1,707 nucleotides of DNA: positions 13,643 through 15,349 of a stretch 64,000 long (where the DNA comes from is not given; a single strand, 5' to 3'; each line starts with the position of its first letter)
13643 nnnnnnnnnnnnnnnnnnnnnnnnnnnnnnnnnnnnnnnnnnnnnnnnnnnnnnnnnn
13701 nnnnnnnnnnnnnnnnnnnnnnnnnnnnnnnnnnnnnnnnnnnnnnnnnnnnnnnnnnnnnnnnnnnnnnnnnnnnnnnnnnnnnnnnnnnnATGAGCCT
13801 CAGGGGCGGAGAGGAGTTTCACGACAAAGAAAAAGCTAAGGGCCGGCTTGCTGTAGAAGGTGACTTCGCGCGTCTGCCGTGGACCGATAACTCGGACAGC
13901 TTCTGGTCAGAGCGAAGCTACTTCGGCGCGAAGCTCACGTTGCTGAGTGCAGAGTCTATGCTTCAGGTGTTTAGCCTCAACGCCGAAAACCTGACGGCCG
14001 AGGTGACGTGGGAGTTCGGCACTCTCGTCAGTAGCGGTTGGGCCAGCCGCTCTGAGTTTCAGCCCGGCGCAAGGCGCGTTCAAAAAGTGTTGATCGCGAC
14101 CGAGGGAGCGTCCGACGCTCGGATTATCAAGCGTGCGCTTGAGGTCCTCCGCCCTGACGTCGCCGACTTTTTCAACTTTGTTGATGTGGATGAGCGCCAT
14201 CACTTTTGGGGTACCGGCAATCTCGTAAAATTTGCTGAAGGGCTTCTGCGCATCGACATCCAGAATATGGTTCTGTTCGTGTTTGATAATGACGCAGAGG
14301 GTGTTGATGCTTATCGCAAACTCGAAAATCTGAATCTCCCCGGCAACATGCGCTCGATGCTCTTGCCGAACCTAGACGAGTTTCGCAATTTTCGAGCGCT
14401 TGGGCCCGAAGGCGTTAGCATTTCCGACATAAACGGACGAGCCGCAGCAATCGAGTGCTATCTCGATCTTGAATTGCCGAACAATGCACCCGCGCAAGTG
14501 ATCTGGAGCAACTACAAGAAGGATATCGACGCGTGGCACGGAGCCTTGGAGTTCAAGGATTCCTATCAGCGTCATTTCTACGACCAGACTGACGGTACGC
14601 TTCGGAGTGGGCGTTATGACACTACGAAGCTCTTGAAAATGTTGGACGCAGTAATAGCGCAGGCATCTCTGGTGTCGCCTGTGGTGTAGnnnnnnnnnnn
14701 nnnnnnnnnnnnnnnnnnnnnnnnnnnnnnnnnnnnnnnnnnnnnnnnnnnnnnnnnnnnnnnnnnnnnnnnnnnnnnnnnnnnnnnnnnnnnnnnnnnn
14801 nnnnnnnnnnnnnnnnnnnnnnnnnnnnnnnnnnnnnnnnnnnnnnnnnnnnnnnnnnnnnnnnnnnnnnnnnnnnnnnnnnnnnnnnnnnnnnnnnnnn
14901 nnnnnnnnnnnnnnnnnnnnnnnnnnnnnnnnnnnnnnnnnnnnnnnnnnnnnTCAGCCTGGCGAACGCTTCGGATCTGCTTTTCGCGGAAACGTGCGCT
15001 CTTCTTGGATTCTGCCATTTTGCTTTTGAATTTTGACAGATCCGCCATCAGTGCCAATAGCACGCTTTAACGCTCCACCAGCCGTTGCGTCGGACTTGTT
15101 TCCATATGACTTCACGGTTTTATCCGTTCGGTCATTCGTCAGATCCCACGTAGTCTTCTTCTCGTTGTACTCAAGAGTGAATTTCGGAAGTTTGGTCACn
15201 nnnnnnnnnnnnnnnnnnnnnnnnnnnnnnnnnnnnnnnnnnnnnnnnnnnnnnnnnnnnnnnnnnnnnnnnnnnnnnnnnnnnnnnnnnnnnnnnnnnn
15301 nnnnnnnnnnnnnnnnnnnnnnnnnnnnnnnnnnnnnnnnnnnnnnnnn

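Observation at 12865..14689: Translationally coupled three-gene operon ending in a Toprim-domain protein: candidate uncharacterised defence or toxin module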

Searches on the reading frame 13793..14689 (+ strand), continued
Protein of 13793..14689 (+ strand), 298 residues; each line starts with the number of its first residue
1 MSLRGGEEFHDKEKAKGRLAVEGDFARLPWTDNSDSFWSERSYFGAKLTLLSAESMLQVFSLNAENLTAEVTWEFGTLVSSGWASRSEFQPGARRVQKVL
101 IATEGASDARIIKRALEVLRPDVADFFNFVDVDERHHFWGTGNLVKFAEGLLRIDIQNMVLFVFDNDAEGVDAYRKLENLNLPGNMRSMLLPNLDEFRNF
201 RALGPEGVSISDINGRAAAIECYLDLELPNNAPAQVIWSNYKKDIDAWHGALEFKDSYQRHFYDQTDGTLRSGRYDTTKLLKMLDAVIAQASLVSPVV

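Call 82: find_related_loci(query=A3, collection=viral_contigs, flank=4000)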
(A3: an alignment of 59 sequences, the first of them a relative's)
Query A3 (424 aa) in viral_contigs; peptide patterns used: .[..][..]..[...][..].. (x = any residue, [..] = any of these).
18 stretches matched a pattern; 7 encode a relative of the query (tblastn E <= 1e-3); 7 distinct loci.
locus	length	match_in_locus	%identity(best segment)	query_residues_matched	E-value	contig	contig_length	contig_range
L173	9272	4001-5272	67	1-420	0e+0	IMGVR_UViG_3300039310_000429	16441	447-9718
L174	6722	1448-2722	62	1-420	9e-171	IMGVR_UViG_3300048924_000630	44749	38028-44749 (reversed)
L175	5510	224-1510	58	1-423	7e-162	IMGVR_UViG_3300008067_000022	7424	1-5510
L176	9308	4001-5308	51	1-422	3e-138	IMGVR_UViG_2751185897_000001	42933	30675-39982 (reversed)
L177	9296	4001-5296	39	1-422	1e-95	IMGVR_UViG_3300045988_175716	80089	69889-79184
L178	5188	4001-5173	35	1-415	1e-64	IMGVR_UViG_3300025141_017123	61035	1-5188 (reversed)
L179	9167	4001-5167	35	1-418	1e-58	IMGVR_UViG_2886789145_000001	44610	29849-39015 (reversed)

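Call 87: search_protein_families(library=padloc, alignment_id=A3, max_evalue=0.01)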
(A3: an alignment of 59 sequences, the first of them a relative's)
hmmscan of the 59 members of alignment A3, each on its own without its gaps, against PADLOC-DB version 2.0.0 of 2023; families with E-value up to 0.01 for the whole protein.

A. member 1, P0013 (424 aa): 0 families

B. families by the number of members that match (of 59 scanned): 9 families
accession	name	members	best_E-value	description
PDLC02966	RT-Toprim_I-C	2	0.0035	single gene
PDLC04136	mad4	1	0.0012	mads_4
PDLC02981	AriAB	1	0.0022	-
PDLC03759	RT_UG21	1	0.0024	DRT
PDLC02963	RT-Toprim_I-C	1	0.0032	single gene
PDLC02548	PglZ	1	0.0056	PglZ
PDLC04747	PDC-M63B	1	0.0079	-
PDLC02967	RT-Toprim_I-C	1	0.0083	single gene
PDLC02964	RT-Toprim_I-C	1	0.01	single gene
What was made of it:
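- On OLD / Gabija GajA / PARIS AriB class: One of 59 family members hits AriAB marginally at E 0.002 (call 87).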

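Call 92: search_protein_families(library=pfam, alignment_id=A4, max_evalue=0.00001)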
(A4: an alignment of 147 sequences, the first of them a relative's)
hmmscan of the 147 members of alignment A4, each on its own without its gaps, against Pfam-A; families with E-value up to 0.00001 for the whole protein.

A. member 1, L002:5327-5998:+ (224 aa): 0 families

B. families by the number of members that match (of 147 scanned): 80 families (the first 25 are shown)
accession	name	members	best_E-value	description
PF08843.17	AbiEii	5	2.3e-43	Nucleotidyl transferase AbiEii toxin, Type IV TA system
PF00589.27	Phage_integrase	3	3e-41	Phage integrase family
PF00239.26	Resolvase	3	3.6e-40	Resolvase, N terminal domain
PF10686.14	YAcAr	3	3.8e-30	YspA, cpYpsA-related SLOG family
PF13365.12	Trypsin_2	3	4.4e-13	Trypsin-like peptidase domain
PF10412.15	TrwB_AAD_bind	2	3.9e-93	Type IV secretion-system coupling protein DNA-binding domain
PF13495.12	Phage_int_SAM_4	2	5e-28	Phage integrase, N-terminal SAM-like domain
PF12696.13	TraG-D_C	2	3.9e-20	TraM recognition site of TraD and TraG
PF13356.12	Arm-DNA-bind_3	2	1.1e-18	Arm DNA-binding domain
PF13175.12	AAA_15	2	1.8e-17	AAA ATPase domain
PF02534.20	T4SS-DNA_transf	2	3.7e-13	Type IV secretory system Conjugative DNA transfer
PF14355.11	Abi_C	2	4.4e-13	Abortive infection C-terminus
PF13676.11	TIR_2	2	4.2e-10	TIR domain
PF02796.21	HTH_7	2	5.7e-10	Helix-turn-helix domain of resolvase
PF01580.24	FtsK_SpoIIIE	2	3.6e-06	FtsK/SpoIIIE family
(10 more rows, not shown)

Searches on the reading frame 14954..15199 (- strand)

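Call 64: search_protein_families(library=pfam, proteins=[window:14954-15199:-], max_evalue=0.01)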
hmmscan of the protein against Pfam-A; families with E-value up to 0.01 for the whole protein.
window:14954-15199:- (81 aa): 1 family
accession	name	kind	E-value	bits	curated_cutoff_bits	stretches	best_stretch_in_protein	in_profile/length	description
PF09954.14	DUF2188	-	4.5e-06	27.2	22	1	15-70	8-62/62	Uncharacterized protein conserved in bacteria (DUF2188)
